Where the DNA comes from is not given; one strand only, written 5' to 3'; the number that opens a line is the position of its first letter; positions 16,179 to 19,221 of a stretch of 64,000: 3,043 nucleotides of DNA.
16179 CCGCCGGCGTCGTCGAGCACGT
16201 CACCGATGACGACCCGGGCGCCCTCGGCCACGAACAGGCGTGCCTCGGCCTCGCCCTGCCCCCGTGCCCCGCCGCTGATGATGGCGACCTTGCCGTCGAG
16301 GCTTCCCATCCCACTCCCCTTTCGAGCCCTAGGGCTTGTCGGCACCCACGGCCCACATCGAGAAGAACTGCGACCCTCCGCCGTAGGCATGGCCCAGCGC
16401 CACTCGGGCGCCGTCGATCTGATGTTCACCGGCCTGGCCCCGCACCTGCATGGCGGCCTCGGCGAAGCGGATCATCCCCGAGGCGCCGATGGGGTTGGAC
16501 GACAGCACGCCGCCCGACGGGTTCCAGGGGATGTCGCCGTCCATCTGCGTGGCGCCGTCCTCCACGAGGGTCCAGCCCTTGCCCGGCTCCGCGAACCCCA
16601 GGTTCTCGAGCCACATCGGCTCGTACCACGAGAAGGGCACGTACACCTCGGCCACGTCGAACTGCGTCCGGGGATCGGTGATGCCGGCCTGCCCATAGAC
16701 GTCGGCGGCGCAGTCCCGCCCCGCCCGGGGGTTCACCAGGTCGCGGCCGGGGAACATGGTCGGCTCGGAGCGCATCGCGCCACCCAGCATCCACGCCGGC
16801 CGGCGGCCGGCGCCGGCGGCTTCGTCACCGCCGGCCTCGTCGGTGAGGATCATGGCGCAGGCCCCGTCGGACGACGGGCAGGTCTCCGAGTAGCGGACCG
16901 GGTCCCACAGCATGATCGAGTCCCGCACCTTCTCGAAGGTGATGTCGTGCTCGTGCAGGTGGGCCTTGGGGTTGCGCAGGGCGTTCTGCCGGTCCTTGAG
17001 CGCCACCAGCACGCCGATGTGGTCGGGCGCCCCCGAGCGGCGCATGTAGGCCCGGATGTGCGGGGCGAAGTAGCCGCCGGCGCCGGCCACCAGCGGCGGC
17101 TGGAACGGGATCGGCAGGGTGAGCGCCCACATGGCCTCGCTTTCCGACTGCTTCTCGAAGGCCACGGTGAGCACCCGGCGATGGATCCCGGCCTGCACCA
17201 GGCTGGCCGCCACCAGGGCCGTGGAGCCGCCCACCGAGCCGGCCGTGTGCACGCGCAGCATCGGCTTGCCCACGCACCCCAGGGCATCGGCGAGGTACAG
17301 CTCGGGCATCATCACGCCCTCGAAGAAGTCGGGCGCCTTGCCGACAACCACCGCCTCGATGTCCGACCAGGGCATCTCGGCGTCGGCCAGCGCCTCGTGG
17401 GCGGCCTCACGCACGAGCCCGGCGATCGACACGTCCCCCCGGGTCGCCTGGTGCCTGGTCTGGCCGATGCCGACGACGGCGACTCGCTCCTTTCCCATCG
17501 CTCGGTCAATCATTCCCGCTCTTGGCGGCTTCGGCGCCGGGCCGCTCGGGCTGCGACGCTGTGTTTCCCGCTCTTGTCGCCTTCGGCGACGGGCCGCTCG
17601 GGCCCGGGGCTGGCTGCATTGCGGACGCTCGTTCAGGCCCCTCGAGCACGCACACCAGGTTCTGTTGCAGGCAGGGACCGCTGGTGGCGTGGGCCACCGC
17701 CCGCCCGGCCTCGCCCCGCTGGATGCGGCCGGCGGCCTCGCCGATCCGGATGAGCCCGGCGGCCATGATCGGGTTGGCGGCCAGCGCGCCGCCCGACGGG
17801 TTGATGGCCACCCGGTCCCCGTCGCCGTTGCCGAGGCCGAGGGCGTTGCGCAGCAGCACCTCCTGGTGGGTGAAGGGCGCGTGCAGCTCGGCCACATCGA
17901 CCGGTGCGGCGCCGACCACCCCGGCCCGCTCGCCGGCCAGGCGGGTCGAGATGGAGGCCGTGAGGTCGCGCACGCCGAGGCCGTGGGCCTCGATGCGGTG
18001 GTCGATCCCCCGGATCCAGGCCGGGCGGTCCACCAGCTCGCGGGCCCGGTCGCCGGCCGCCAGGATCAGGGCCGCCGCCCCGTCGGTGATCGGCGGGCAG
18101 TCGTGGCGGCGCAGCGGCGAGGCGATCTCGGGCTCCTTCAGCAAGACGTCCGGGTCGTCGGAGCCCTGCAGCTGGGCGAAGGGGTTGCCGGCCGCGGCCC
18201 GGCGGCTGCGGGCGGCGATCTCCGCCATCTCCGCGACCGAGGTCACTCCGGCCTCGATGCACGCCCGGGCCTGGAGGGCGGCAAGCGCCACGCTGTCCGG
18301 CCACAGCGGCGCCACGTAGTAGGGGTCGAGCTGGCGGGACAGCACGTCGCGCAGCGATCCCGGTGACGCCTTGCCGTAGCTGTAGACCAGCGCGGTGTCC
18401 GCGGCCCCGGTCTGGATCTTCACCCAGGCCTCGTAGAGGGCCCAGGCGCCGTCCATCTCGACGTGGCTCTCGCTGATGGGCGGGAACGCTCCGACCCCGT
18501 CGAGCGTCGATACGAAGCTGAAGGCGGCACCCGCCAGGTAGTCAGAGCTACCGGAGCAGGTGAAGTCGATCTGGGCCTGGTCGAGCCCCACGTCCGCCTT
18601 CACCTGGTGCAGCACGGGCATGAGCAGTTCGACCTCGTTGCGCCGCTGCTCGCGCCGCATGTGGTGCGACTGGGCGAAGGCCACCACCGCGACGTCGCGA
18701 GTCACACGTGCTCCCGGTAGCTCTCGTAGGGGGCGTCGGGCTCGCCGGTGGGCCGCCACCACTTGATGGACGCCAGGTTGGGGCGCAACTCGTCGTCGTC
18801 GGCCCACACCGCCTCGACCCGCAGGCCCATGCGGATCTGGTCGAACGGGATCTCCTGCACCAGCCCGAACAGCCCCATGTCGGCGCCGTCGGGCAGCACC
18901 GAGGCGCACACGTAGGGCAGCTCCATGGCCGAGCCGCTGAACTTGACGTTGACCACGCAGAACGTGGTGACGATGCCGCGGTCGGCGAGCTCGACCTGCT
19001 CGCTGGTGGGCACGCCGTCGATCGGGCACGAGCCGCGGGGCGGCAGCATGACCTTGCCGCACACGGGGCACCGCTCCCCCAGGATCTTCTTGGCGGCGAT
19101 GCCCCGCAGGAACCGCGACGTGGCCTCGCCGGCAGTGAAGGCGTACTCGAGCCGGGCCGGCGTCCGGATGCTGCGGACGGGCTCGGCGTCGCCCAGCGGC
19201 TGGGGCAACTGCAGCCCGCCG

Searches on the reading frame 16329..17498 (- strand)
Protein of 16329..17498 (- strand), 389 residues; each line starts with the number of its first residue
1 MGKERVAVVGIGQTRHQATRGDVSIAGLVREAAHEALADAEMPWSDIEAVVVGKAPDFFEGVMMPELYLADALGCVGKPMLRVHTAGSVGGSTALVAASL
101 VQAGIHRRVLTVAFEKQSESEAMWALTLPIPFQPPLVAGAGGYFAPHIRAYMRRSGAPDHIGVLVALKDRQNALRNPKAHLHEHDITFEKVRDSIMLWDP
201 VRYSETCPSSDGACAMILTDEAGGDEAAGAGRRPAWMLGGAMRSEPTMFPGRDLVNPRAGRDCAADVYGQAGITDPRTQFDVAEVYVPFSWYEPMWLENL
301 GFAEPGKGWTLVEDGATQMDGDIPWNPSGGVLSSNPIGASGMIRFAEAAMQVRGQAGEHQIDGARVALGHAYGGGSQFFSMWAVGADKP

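Call 13: search_protein_families(library=pfam, proteins=[window:16329-17498:-])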
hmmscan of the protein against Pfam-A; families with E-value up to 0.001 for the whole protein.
window:16329-17498:- (389 aa): 2 families
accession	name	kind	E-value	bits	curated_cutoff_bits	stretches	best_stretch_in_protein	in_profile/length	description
PF22691.2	Thiolase_C_1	-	6.5e-31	107.4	28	1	251-375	12-133/144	Thiolase C-terminal domain-like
PF00108.29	Thiolase_N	-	0.00024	21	26.4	0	7-121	2-119/260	Thiolase, N-terminal domain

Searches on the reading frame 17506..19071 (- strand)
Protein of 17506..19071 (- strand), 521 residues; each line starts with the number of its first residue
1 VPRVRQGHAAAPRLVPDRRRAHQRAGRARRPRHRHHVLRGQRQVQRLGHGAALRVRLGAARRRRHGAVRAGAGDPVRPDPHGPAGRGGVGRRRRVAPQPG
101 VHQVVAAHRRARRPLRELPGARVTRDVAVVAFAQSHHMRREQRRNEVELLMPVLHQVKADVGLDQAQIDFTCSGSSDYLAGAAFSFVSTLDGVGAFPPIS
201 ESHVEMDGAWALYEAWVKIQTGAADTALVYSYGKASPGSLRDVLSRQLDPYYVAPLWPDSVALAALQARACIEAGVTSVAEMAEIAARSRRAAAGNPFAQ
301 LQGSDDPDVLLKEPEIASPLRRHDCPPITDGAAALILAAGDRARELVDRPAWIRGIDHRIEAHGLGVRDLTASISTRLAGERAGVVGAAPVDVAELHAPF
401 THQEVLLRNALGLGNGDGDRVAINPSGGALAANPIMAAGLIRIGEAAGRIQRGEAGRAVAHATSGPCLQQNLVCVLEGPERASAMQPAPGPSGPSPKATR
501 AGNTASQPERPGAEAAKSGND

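Call 13: search_protein_families(library=pfam, proteins=[window:17506-19071:-])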
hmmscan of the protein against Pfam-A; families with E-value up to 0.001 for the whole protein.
window:17506-19071:- (521 aa): 1 family
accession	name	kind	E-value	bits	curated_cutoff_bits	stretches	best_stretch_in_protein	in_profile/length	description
PF22691.2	Thiolase_C_1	-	2.4e-05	24.5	28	1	372-464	20-124/144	Thiolase C-terminal domain-like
